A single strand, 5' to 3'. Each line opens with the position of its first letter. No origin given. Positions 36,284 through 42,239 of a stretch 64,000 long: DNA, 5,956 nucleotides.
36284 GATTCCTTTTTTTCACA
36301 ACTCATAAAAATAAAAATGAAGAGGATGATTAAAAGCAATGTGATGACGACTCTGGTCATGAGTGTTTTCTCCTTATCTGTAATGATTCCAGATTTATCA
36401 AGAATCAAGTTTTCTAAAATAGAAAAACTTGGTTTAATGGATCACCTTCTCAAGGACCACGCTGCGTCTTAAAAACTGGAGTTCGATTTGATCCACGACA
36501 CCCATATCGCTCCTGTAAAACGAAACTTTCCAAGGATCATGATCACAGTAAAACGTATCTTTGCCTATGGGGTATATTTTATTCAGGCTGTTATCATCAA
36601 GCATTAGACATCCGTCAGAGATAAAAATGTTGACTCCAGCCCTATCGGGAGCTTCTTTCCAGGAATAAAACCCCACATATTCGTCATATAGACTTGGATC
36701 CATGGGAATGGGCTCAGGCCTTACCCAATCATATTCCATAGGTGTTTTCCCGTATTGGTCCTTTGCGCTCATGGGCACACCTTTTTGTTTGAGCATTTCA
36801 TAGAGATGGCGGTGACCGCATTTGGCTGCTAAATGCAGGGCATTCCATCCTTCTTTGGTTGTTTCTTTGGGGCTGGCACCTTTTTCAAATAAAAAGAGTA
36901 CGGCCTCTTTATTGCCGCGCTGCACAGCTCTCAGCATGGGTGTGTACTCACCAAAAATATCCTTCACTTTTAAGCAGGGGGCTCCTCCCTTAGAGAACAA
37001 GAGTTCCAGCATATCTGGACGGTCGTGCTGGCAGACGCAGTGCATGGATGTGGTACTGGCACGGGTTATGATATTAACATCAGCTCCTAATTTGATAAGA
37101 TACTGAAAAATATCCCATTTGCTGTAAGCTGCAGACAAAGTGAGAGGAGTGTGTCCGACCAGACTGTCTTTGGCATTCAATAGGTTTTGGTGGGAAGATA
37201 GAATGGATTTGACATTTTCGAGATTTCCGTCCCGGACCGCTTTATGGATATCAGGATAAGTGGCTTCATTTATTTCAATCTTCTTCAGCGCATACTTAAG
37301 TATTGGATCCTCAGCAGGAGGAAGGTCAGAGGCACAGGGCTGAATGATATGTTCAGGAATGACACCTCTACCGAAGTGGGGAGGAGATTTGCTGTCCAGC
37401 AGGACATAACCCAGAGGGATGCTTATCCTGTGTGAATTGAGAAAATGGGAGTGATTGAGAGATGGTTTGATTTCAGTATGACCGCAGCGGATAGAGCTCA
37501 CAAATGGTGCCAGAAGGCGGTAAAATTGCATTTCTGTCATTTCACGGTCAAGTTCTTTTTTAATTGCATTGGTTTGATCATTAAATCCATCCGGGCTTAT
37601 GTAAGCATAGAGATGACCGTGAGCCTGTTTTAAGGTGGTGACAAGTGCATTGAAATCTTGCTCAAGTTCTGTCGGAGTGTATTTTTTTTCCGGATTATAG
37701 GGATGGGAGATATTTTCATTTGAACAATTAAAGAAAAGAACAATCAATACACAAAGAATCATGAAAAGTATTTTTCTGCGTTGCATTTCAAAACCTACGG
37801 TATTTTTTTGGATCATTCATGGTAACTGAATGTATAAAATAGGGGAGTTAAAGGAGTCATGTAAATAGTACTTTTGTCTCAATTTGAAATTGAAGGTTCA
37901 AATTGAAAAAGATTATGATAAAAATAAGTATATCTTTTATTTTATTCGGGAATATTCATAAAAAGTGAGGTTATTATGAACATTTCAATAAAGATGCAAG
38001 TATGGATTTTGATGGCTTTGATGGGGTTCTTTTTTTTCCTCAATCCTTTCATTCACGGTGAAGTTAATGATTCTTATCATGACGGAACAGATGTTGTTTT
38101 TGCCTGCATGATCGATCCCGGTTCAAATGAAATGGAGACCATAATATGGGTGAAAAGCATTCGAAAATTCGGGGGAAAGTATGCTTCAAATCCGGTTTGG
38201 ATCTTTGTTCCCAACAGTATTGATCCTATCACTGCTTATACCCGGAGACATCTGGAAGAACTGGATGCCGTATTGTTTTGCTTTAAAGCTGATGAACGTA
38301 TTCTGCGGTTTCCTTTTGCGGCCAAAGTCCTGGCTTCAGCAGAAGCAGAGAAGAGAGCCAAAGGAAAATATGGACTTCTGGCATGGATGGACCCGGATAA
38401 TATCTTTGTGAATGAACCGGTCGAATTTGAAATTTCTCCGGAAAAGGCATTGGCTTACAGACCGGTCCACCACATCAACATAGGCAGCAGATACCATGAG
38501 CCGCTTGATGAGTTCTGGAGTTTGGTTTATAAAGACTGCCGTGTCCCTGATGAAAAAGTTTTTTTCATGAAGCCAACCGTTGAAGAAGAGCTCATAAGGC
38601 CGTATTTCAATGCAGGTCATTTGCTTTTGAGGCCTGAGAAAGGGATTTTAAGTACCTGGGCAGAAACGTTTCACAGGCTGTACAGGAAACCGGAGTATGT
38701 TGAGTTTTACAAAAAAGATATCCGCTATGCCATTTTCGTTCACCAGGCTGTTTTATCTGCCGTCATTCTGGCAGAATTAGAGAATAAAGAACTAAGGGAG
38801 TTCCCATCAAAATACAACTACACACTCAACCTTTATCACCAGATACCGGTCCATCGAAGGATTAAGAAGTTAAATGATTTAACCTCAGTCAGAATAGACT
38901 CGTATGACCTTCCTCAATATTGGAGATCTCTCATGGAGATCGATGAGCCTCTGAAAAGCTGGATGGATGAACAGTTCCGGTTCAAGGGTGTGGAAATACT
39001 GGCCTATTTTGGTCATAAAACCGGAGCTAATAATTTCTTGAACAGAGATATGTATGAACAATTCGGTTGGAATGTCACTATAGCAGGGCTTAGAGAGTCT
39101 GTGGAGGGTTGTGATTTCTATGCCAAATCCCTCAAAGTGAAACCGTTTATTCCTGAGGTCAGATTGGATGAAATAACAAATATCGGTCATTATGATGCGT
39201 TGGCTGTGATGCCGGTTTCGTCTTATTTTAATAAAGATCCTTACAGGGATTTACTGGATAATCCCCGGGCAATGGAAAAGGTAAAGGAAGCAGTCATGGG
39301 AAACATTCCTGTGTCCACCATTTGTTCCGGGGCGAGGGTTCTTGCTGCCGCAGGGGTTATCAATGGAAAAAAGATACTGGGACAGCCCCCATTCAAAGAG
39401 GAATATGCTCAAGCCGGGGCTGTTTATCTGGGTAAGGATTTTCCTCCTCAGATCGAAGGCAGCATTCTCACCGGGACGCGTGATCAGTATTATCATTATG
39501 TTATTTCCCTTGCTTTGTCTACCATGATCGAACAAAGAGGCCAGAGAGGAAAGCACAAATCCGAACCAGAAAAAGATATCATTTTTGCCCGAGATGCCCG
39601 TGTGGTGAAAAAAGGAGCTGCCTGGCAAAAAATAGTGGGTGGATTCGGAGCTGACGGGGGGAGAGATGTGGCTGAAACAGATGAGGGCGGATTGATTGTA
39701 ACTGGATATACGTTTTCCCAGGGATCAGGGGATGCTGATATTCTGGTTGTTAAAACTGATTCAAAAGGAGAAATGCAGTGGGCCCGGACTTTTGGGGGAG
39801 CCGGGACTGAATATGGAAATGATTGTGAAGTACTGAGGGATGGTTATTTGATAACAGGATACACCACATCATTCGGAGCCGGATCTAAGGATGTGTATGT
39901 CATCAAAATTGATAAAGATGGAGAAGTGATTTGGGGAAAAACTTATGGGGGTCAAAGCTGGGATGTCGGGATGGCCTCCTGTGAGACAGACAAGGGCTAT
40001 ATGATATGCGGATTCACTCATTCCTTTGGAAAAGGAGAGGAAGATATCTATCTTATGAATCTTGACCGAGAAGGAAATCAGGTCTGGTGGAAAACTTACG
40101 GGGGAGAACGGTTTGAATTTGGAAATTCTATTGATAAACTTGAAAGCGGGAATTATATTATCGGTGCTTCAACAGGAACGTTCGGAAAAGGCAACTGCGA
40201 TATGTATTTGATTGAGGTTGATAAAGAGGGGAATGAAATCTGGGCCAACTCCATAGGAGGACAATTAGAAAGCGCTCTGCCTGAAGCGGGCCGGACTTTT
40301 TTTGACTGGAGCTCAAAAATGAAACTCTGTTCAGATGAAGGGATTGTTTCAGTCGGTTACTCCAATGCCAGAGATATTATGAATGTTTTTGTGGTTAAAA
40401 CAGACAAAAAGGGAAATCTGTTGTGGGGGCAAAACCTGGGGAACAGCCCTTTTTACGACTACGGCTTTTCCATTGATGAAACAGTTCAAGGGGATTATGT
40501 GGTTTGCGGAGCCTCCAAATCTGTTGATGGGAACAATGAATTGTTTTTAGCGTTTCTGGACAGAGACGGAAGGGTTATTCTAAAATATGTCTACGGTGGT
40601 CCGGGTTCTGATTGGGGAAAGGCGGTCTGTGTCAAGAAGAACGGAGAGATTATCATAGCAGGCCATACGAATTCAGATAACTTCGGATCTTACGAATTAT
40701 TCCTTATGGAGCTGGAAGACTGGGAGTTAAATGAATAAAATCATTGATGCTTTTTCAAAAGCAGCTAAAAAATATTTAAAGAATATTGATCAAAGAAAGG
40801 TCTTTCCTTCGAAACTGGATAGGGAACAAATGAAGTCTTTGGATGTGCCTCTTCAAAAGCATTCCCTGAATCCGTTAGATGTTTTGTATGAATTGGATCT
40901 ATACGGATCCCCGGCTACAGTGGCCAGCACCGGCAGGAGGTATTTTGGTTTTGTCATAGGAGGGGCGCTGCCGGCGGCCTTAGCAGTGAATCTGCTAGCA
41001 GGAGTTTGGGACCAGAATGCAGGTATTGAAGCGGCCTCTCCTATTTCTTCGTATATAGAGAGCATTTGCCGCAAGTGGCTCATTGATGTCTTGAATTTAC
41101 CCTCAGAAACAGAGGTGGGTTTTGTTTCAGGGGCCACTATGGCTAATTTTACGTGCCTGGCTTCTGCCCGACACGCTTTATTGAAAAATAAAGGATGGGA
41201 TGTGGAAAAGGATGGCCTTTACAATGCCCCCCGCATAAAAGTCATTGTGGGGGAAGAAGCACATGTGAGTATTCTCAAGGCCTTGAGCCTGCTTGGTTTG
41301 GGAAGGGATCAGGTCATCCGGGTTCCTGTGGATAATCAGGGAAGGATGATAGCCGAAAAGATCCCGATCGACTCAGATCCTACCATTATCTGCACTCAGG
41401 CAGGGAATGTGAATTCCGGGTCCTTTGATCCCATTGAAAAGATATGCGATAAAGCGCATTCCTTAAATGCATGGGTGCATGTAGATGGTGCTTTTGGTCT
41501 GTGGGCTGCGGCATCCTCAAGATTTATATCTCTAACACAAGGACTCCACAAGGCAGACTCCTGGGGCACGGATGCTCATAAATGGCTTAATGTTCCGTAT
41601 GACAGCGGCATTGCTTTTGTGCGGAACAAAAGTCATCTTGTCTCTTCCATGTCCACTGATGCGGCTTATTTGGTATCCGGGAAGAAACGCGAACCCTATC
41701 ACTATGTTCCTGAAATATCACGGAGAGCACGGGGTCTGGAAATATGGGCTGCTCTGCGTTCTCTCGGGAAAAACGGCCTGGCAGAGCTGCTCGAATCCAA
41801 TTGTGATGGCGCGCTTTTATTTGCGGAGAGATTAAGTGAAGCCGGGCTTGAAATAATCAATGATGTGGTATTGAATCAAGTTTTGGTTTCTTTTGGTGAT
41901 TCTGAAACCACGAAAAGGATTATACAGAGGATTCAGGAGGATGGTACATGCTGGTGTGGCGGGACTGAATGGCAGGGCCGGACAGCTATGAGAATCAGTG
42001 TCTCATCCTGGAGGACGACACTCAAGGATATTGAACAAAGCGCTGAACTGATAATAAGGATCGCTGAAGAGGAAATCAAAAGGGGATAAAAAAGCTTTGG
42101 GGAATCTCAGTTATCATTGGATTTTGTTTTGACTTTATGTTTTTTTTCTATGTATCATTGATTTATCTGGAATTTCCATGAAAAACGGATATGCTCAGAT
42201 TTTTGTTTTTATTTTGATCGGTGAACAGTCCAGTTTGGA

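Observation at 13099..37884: A 19-bp motif repeated three times upstream of exported/membrane genes: candidate regulon of the propeller-LuxR protein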

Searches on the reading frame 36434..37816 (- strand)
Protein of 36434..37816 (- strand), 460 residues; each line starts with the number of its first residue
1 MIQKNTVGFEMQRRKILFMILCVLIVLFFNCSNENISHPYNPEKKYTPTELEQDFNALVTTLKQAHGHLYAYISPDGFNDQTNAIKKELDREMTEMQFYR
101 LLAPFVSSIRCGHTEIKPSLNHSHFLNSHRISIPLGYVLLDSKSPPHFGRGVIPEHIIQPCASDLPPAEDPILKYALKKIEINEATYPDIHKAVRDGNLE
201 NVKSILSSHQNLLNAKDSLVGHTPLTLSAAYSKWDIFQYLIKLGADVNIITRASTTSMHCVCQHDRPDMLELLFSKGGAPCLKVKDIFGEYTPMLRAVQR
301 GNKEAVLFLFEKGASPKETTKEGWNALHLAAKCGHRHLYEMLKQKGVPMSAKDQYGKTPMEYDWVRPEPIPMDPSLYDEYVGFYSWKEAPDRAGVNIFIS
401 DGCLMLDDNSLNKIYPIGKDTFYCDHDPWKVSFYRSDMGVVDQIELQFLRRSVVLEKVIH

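Call 6: search_protein_families(library=pfam, proteins=[window:36434-37816:-])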
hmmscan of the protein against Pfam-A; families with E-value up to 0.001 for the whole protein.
window:36434-37816:- (460 aa): 6 families
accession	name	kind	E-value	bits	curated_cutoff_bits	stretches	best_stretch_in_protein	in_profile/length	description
PF12796.13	Ank_2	-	7.3e-22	78.2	27.3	2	190-277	1-83/90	Ankyrin repeats (3 copies)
PF13637.12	Ank_4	-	4.7e-19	68.5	22.7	2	296-342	3-46/50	Ankyrin repeats (many copies)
PF00023.36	Ank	-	1.5e-18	66.3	21.1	1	221-251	2-32/33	Ankyrin repeat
PF13606.12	Ank_3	-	7.2e-17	60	22.3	0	221-249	2-30/30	Ankyrin repeat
PF13857.12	Ank_5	-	1.9e-14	54.1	27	0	290-330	16-56/56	Ankyrin repeats (many copies)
PF24521.3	Ank_KRIT1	-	9e-06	25.9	80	0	251-312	42-107/149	KRIT1 ankyrin-repeats domain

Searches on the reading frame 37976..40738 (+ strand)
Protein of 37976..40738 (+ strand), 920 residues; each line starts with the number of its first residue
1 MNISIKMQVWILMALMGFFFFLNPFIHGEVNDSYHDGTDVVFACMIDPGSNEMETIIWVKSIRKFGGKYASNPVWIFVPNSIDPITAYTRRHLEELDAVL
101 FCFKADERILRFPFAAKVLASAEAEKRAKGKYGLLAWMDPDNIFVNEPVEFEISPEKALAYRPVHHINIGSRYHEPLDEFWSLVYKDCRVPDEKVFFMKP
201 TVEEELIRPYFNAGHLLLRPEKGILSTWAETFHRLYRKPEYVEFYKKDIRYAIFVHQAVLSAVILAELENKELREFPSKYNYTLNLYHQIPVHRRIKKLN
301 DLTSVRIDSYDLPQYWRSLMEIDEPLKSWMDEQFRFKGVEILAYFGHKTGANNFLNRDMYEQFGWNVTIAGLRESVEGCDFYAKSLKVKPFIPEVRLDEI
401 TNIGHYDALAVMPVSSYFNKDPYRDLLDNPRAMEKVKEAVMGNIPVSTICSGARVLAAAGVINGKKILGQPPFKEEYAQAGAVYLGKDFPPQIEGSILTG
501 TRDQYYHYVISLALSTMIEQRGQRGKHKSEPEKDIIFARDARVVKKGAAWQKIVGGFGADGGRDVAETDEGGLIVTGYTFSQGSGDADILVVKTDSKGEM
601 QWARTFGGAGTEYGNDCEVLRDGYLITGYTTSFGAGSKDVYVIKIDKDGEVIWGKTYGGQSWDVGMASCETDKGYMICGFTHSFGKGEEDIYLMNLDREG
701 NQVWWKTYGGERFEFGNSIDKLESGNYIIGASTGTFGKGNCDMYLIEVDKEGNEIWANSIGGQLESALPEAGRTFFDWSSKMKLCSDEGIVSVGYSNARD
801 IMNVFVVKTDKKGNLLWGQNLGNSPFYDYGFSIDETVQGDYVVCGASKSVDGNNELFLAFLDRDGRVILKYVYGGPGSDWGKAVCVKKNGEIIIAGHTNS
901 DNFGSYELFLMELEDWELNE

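Call 6: search_protein_families(library=pfam, proteins=[window:37976-40738:+])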
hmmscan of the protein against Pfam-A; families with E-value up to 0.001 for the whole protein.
window:37976-40738:+ (920 aa): 1 family
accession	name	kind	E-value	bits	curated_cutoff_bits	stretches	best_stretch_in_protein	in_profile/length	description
PF01965.30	DJ-1_PfpI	-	1.6e-09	38.2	26.6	1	425-500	76-149/165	DJ-1/PfpI family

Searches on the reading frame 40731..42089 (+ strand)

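Call 14: search_protein_families(library=pfam, proteins=[window:40731-42089:+])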
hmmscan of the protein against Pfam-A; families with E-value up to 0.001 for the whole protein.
window:40731-42089:+ (452 aa): 2 families
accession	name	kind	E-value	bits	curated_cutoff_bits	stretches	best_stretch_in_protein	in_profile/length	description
PF00282.25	Pyridoxal_deC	-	2.2e-34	119.3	27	1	82-384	53-370/375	Pyridoxal-dependent decarboxylase conserved domain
PF00266.25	Aminotran_5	-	1.1e-07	31.6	21.5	1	113-254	48-177/371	Aminotransferase class-V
